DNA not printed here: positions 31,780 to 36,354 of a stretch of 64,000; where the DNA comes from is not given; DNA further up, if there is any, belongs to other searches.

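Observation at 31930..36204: Giant (1424 aa) AT-rich secreted protein built from ~60-aa tandem repeats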

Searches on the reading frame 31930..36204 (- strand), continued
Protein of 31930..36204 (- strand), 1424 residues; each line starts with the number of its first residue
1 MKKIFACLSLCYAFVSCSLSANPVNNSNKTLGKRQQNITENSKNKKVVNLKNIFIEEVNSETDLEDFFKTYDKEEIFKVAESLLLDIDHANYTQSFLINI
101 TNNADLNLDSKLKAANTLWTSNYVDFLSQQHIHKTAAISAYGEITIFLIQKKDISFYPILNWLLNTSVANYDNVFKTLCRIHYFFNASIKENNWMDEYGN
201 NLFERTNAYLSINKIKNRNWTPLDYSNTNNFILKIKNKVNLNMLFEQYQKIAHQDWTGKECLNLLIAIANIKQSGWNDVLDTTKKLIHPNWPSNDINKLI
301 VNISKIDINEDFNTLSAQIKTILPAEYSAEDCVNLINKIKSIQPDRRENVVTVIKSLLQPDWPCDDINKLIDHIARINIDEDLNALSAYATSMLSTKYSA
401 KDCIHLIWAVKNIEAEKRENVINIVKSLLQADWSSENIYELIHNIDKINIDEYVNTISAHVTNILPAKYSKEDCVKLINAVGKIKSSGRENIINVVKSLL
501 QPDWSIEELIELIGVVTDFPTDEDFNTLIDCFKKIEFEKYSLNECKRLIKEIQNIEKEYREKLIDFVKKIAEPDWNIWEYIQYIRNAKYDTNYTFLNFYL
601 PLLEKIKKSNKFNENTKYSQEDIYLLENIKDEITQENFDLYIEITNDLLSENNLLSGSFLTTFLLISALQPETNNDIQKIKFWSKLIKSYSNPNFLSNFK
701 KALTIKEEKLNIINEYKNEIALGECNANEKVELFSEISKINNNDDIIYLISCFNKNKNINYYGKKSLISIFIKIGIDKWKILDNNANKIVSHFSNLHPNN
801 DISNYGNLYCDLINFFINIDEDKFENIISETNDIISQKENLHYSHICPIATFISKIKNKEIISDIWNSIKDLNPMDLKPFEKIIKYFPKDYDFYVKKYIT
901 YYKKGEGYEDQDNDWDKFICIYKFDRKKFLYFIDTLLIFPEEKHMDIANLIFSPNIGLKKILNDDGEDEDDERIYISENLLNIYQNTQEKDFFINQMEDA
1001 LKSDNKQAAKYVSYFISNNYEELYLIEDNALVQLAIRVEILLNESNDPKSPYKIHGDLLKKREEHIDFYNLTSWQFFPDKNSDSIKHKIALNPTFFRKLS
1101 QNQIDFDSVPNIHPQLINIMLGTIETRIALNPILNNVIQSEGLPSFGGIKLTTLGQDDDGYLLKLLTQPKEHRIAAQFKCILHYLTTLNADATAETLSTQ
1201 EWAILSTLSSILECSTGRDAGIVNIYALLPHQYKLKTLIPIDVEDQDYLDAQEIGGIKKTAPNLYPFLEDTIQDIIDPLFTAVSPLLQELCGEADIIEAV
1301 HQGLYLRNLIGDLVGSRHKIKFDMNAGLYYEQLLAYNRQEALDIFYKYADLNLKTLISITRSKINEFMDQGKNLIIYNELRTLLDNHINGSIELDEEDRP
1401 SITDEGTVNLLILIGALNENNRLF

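Call 59: list_cluster_members(proteins=[P0011, P0013, P0014, P0019, P0021, P0023, P0026, P0029, P0031, P0129])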
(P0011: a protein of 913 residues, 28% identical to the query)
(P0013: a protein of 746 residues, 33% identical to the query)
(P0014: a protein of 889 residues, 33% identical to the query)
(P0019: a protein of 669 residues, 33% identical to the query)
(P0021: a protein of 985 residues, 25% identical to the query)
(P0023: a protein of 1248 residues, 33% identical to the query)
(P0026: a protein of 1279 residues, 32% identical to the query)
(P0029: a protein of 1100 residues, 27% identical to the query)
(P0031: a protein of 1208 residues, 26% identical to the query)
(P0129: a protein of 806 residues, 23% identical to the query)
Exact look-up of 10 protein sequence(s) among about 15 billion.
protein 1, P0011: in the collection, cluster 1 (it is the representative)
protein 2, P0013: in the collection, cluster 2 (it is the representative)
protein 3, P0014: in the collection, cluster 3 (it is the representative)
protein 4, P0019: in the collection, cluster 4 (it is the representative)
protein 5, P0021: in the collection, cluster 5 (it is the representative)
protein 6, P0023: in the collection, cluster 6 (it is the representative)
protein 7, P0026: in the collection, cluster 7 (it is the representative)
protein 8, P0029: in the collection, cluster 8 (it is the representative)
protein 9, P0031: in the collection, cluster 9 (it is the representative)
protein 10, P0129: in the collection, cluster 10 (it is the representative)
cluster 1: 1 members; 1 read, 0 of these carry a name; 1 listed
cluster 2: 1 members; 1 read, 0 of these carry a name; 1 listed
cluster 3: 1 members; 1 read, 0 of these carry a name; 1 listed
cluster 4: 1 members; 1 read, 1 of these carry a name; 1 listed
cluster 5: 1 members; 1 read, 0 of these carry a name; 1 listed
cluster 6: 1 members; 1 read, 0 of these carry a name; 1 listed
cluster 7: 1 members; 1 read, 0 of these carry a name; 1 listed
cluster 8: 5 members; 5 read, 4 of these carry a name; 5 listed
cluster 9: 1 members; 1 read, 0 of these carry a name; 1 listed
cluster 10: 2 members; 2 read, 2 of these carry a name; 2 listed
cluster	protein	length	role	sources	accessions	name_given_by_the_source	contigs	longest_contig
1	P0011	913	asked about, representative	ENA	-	-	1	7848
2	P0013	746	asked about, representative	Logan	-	-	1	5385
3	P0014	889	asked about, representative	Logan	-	-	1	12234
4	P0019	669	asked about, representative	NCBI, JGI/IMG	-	hypothetical protein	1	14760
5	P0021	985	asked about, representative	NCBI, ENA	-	-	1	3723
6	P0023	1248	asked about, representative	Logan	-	-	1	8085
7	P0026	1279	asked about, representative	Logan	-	-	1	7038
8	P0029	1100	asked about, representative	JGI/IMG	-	TPR repeat protein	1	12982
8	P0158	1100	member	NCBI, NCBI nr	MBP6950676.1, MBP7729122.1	MAG: sel1 repeat family protein [Alphaproteobacteria bacterium] | sel1 repeat family protein [Alphaproteobacteria bacterium]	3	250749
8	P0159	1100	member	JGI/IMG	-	TPR repeat protein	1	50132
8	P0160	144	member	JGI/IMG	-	hypothetical protein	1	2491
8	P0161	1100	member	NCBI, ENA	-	-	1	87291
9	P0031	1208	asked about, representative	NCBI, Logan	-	-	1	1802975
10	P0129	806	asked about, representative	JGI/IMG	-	hypothetical protein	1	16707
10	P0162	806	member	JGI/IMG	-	hypothetical protein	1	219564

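Call 61: find_encoding_contigs(protein=P0031, flank=6000, max_places=3)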
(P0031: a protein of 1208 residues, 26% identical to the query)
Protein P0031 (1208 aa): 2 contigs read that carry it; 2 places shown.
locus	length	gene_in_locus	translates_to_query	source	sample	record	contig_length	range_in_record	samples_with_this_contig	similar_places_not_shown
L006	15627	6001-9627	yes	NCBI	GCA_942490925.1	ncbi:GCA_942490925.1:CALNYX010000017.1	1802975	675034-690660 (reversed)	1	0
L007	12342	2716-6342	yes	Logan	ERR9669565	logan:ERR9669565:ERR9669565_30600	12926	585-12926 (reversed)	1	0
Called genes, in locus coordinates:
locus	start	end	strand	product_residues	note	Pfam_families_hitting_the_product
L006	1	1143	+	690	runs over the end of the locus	PF03190:Thioredox_DsbH, PF13899:Thioredoxin_7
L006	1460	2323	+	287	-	PF13737:DDE_Tnp_1_5, PF01609:DDE_Tnp_1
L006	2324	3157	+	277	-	PF13475:DUF4116 (faint)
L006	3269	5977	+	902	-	-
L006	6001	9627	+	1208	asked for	-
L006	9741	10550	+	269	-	PF13475:DUF4116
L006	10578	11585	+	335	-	-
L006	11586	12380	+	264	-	PF00398:RrnaAD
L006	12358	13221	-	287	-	PF01513:NAD_kinase, PF20143:NAD_kinase_C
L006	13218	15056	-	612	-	PF13292:DXP_synthase_N, PF02779:Transket_pyr, PF02780:Transketolase_C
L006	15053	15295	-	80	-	PF02609:Exonuc_VII_S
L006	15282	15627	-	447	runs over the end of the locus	PF13742:tRNA_anti_2, PF01336:tRNA_anti-codon, PF02601:Exonuc_VII_L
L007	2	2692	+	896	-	?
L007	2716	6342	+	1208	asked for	-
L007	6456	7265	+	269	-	PF13475:DUF4116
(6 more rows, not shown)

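Call 62: find_encoding_contigs(protein=P0148, flank=6000, max_places=3)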
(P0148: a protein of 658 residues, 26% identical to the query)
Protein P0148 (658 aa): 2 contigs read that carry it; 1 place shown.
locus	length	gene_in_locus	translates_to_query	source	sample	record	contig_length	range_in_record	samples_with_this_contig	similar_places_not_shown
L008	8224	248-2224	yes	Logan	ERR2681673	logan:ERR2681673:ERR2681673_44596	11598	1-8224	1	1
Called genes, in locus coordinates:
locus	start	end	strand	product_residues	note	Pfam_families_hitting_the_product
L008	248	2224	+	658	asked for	-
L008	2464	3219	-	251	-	PF00535:Glycos_transf_2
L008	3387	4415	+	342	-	PF00478:IMPDH, PF00977:His_biosynth (faint), PF01070:FMN_dh, PF01645:Glu_synthase, PF03060:NMO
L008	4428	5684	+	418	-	PF01966:HD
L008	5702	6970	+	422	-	PF03219:TLC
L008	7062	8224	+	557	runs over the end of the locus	PF00390:malic, PF03949:Malic_M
